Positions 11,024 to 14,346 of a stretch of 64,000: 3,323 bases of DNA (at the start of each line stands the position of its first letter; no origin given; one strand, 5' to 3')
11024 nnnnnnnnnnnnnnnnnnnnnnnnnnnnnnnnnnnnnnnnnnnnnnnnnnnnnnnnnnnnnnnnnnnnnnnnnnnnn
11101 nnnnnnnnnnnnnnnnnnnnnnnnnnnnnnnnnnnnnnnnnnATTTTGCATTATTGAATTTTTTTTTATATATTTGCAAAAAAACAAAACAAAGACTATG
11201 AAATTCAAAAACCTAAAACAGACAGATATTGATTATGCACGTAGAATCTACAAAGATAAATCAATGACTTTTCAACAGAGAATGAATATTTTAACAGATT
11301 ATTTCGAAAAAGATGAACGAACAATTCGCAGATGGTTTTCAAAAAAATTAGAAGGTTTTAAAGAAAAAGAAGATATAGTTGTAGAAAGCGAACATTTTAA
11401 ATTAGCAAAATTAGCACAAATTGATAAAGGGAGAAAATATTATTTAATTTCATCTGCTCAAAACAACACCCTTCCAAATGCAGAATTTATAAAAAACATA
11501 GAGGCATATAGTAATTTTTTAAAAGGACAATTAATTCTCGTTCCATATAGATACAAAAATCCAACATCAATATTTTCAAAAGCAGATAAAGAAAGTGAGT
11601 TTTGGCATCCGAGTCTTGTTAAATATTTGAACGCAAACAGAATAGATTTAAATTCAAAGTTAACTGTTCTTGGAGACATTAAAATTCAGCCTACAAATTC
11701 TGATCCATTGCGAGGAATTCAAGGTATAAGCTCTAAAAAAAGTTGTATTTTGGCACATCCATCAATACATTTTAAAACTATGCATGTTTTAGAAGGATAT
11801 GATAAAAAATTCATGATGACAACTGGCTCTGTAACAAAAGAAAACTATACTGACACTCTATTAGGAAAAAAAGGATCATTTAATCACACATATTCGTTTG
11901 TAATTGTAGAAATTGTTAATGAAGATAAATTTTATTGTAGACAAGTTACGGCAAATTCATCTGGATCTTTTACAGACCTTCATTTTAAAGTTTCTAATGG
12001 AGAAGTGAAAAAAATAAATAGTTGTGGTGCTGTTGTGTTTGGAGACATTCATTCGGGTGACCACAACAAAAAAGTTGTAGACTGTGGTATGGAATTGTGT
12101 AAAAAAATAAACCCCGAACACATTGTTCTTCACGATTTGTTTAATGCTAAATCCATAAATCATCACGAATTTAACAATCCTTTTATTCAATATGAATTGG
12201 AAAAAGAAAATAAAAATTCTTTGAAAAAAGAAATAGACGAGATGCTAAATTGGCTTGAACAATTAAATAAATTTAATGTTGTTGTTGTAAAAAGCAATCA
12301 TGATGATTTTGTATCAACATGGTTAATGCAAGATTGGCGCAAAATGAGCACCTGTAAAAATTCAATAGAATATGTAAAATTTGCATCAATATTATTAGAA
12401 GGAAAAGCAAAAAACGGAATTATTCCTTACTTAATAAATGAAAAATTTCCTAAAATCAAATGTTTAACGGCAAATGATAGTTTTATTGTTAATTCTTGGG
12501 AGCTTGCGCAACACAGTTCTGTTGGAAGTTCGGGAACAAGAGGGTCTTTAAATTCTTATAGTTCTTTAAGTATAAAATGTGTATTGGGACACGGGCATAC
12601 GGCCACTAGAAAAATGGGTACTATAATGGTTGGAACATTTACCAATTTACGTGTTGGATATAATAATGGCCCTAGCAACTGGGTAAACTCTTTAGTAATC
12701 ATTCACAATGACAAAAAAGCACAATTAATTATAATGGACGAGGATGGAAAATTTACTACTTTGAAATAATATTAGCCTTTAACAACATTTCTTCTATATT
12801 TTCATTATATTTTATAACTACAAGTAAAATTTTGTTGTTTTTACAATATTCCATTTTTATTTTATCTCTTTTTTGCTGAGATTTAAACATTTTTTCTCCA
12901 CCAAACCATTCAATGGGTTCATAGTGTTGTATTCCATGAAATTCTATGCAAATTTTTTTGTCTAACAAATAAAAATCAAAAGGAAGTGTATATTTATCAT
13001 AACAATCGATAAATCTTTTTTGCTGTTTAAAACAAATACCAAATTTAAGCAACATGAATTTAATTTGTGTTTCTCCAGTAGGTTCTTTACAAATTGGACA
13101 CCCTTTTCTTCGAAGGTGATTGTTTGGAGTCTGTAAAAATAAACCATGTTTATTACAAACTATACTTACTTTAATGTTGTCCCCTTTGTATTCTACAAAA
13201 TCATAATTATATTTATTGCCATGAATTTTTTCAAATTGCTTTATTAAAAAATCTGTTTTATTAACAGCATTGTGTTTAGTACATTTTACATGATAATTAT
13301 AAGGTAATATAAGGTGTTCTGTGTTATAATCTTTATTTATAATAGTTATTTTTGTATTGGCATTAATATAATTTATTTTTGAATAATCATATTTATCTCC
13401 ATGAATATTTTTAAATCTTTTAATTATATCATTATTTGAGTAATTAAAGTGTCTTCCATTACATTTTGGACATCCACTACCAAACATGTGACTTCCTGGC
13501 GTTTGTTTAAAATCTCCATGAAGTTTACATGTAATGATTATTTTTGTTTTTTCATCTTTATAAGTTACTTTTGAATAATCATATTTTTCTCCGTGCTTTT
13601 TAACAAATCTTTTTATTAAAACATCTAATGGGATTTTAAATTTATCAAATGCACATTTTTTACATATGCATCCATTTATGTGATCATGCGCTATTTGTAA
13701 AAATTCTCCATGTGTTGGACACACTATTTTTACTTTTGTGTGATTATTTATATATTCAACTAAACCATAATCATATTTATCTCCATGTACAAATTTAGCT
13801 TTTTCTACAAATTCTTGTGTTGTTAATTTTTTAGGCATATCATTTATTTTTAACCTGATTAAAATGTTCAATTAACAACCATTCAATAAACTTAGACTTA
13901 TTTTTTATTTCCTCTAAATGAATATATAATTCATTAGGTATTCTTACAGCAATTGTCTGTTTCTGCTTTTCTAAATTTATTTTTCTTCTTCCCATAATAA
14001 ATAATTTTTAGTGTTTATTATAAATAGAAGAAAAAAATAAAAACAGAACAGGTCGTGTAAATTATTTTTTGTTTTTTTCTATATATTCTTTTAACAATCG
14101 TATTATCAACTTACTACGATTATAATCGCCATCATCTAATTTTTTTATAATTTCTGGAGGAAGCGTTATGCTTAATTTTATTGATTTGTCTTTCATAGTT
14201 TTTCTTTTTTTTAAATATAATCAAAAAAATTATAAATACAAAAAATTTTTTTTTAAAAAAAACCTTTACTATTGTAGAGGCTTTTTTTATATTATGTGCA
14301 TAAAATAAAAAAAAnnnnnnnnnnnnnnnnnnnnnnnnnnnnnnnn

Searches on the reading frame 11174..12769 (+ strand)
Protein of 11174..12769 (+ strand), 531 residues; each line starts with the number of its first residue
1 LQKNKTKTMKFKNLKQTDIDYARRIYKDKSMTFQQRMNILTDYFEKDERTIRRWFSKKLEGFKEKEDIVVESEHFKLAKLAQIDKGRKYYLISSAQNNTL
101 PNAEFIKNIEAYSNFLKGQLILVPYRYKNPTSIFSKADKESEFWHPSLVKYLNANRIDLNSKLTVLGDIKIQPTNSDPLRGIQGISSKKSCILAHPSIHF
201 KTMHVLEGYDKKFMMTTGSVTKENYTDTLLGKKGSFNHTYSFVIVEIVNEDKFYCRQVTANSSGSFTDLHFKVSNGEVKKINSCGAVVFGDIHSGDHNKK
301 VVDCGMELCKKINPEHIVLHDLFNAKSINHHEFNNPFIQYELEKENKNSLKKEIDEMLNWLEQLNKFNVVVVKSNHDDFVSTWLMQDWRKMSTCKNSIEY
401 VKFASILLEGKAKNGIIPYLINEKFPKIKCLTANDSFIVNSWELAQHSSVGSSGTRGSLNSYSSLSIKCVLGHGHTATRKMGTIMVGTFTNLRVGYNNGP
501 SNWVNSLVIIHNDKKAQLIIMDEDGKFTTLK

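Call 5: search_protein_families(library=pfam, proteins=[window:11174-12769:+], max_evalue=1)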
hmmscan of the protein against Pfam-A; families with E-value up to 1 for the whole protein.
window:11174-12769:+ (531 aa): 1 family
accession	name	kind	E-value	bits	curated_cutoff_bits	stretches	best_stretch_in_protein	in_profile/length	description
PF02686.20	GatC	-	0.26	12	23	1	342-369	1-28/66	Glu-tRNAGln amidotransferase C subunit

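Call 6: search_protein_families(library=phrogs, proteins=[window:11174-12769:+], max_evalue=0.1)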
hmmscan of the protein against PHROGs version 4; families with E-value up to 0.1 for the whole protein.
window:11174-12769:+ (531 aa): 2 families
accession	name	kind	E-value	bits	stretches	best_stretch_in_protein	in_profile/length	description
phrog_1745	-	other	4.5e-126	422.7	1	5-527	11-539/542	DNA transfer protein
phrog_221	-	other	0.038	14.2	1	285-386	113-213/367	metallo-phosphoesterase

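Call 76: find_related_loci(query=window:11174-12769:+, collection=viral_contigs, flank=4000)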
Query window:11174-12769:+ (531 aa) in viral_contigs; peptide patterns used: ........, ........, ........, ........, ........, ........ (x = any residue, [..] = any of these).
8 stretches matched a pattern, but none encodes a relative of the query by tblastn (E <= 1e-3).

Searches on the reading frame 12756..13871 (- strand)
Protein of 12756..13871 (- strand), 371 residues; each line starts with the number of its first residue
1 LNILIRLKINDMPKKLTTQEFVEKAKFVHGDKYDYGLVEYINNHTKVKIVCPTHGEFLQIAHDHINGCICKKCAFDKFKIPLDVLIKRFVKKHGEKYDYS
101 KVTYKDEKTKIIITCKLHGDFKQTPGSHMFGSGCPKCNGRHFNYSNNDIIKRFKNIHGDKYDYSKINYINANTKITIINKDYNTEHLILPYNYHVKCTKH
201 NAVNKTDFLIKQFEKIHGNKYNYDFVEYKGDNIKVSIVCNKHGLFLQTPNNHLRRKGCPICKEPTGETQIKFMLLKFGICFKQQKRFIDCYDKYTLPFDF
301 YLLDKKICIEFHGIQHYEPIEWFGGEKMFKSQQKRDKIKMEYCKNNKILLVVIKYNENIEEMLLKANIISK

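Call 5: search_protein_families(library=pfam, proteins=[window:12756-13871:-], max_evalue=1)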
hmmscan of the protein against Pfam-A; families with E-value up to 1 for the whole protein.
window:12756-13871:- (371 aa): 5 families
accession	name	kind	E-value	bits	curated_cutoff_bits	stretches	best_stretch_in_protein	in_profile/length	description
PF14311.12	DUF4379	-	8.1e-08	32.8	24.5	2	85-140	1-56/56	Probable Treble clef zinc finger domain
PF05265.19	DUF723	-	1.1e-05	25.6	20.9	1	35-56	19-40/60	Protein of unknown function (DUF723)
PF24441.1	DUF7560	-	0.16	12.1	27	0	253-269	25-41/44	Family of unknown function (DUF7560)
PF09922.15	LiaF-like_C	-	0.34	11.2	29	1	160-240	27-106/114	Cell wall-active antibiotics response LiaF, C-terminal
PF17477.7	Rota_VP4_MID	-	0.52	10.1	25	0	157-230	36-108/238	Rotavirus VP4 membrane interaction domain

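Call 6: search_protein_families(library=phrogs, proteins=[window:12756-13871:-], max_evalue=0.1)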
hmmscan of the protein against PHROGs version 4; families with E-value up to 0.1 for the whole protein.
window:12756-13871:- (371 aa): 10 families
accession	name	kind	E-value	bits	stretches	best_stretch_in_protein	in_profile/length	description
phrog_559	-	DNA, RNA and nucleotide metabolism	5.2e-77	261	2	196-369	235-411/607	HNH endonuclease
phrog_681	-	DNA, RNA and nucleotide metabolism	6.9e-47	161.3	2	14-144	301-435/576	endonuclease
phrog_4605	-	unknown function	4.4e-35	121.8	3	85-140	52-108/151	-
phrog_9084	-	DNA, RNA and nucleotide metabolism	2.7e-23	84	1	217-360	16-157/187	homing endonuclease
phrog_4538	-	unknown function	2.7e-21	77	1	91-355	63-317/447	-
phrog_27771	-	unknown function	7.9e-15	55.5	1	295-368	465-538/549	-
phrog_19778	-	unknown function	1.7e-11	44.9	1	295-367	283-355/362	-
phrog_7140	-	DNA, RNA and nucleotide metabolism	1.3e-10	41.6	1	262-364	121-222/423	intron encoded nuclease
phrog_34504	-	unknown function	1.6e-07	31.7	1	299-367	310-378/386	-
phrog_1118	-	tail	0.0044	18.1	1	199-236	73-111/189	tail assembly chaperone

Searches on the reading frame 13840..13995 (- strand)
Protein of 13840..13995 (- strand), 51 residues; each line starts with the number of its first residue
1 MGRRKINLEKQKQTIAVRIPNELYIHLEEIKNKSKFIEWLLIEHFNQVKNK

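Call 5: search_protein_families(library=pfam, proteins=[window:13840-13995:-], max_evalue=1)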
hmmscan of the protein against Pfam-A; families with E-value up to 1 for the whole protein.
window:13840-13995:- (51 aa): 2 families
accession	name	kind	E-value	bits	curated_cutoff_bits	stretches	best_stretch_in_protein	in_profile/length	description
PF12441.14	CopG_antitoxin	-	0.049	14.8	28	1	5-34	34-61/79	CopG antitoxin of type II toxin-antitoxin system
PF17828.6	FAS_N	-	0.083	13.5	23.1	1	4-33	3-32/125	N-terminal domain in fatty acid synthase subunit beta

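Call 6: search_protein_families(library=phrogs, proteins=[window:13840-13995:-], max_evalue=0.1)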
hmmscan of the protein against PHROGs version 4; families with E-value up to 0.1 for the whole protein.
window:13840-13995:- (51 aa): 0 families

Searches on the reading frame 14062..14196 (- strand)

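Call 5: search_protein_families(library=pfam, proteins=[window:14062-14196:-], max_evalue=1)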
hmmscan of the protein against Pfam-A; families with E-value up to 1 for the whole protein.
window:14062-14196:- (44 aa): 2 families
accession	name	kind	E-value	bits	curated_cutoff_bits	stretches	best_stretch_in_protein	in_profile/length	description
PF01402.27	RHH_1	-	0.015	15.7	20.5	1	8-41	2-39/39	Ribbon-helix-helix protein, copG family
PF10038.14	DUF2274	-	0.044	14.6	23.8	1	2-22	11-31/69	Protein of unknown function (DUF2274)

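Call 6: search_protein_families(library=phrogs, proteins=[window:14062-14196:-], max_evalue=0.1)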
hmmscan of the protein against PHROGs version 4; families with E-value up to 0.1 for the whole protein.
window:14062-14196:- (44 aa): 2 families
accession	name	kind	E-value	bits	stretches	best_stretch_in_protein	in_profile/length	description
phrog_4738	-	transcription regulation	0.048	14.4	1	7-41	16-55/59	transcriptional repressor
phrog_7325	-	transcription regulation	0.085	14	1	8-42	59-97/151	CopG-like transcriptional repressor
